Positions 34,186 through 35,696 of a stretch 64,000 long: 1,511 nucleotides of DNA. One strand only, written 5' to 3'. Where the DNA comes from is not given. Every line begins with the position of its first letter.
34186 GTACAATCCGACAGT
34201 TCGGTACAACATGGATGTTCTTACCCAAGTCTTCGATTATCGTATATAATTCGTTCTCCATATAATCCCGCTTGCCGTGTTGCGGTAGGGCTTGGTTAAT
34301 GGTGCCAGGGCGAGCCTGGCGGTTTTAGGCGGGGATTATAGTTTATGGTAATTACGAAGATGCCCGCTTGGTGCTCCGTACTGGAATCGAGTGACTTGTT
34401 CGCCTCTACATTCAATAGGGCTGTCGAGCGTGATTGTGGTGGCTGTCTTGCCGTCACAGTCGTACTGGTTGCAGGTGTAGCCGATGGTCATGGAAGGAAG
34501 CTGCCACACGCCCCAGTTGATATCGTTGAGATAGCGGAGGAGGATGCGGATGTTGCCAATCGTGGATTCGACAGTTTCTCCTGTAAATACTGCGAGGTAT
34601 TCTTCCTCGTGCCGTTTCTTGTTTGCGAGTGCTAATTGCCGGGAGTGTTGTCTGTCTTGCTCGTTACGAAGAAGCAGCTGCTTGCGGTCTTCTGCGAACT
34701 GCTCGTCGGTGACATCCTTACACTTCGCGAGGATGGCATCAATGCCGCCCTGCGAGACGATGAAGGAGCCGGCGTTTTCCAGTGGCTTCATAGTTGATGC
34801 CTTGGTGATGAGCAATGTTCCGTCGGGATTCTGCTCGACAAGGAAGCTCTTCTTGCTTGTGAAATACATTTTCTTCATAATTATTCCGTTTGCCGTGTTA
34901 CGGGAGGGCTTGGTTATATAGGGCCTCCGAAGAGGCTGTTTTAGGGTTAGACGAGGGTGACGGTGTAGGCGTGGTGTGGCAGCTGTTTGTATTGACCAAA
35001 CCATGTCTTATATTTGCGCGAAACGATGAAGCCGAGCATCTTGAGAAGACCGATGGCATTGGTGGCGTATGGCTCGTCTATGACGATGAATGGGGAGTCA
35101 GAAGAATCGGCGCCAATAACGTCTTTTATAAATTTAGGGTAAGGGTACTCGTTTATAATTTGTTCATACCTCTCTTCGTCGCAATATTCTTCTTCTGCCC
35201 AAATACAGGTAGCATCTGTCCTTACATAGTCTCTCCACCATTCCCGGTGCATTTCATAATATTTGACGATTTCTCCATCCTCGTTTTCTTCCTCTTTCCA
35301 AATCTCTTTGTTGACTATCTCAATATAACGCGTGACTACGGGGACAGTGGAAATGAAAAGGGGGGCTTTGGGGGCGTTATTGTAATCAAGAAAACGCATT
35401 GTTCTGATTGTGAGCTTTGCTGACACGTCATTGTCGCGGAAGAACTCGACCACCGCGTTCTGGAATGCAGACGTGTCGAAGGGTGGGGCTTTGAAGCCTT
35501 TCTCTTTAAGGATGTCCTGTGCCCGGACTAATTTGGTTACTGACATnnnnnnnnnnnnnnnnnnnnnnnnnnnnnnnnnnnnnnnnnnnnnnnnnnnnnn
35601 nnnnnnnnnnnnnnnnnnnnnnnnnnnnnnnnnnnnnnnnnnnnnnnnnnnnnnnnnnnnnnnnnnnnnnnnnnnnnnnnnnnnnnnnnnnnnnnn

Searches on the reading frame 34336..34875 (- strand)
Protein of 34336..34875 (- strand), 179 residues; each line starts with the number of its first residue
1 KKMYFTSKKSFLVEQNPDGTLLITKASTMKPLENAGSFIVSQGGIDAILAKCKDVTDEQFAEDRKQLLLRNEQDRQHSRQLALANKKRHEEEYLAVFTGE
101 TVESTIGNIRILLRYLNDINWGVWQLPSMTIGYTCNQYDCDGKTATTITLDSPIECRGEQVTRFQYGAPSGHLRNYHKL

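Call 19: search_protein_families(library=phrogs, proteins=[window:34336-34875:-], max_evalue=0.01)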
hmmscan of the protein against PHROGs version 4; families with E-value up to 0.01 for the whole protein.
window:34336-34875:- (179 aa): 0 families

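Call 20: search_protein_families(library=pfam, proteins=[window:34336-34875:-], max_evalue=0.01)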
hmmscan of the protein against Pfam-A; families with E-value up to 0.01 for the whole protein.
window:34336-34875:- (179 aa): 0 families

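Call 60: search_solved_structures(query=window:34336-34875:-, max_evalue=1)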
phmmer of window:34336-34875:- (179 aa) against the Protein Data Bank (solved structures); distinct sequences matched with E-value up to 1: 0.

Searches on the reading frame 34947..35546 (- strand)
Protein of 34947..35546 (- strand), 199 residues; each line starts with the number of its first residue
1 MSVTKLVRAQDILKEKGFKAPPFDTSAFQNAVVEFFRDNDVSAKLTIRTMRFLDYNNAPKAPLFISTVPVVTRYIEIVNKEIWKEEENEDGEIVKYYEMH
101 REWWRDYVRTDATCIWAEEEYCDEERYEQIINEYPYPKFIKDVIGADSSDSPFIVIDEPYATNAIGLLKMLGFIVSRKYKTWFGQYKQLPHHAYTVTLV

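Call 19: search_protein_families(library=phrogs, proteins=[window:34947-35546:-], max_evalue=0.01)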
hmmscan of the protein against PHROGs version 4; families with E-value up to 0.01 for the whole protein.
window:34947-35546:- (199 aa): 0 families

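Call 20: search_protein_families(library=pfam, proteins=[window:34947-35546:-], max_evalue=0.01)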
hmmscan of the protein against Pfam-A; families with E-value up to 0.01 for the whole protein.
window:34947-35546:- (199 aa): 0 families

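Call 59: search_solved_structures(query=window:34947-35546:-, max_evalue=1)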
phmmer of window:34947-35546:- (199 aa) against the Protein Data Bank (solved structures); distinct sequences matched with E-value up to 1: 5.
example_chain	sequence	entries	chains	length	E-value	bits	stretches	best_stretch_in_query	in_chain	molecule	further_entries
6y4y_A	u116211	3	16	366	0.31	13.8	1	73-126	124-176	Thioredoxin 1,ADP-ribose glycohydrolase MACROD2 | ADP-ribose glycohydrolase MACROD2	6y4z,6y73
2bkk_A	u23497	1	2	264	0.41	13.4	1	94-154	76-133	AMINOGLYCOSIDE 3'-PHOSPHOTRANSFERASE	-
3l3p_A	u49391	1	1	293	0.51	13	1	56-136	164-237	IpaH9.8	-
1l8t_A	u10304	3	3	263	0.57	12.9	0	94-153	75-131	Aminoglycoside 3'-Phosphotransferase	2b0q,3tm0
1j7i_A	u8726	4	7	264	0.57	12.9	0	94-153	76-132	AMINOGLYCOSIDE 3'-PHOSPHOTRANSFERASE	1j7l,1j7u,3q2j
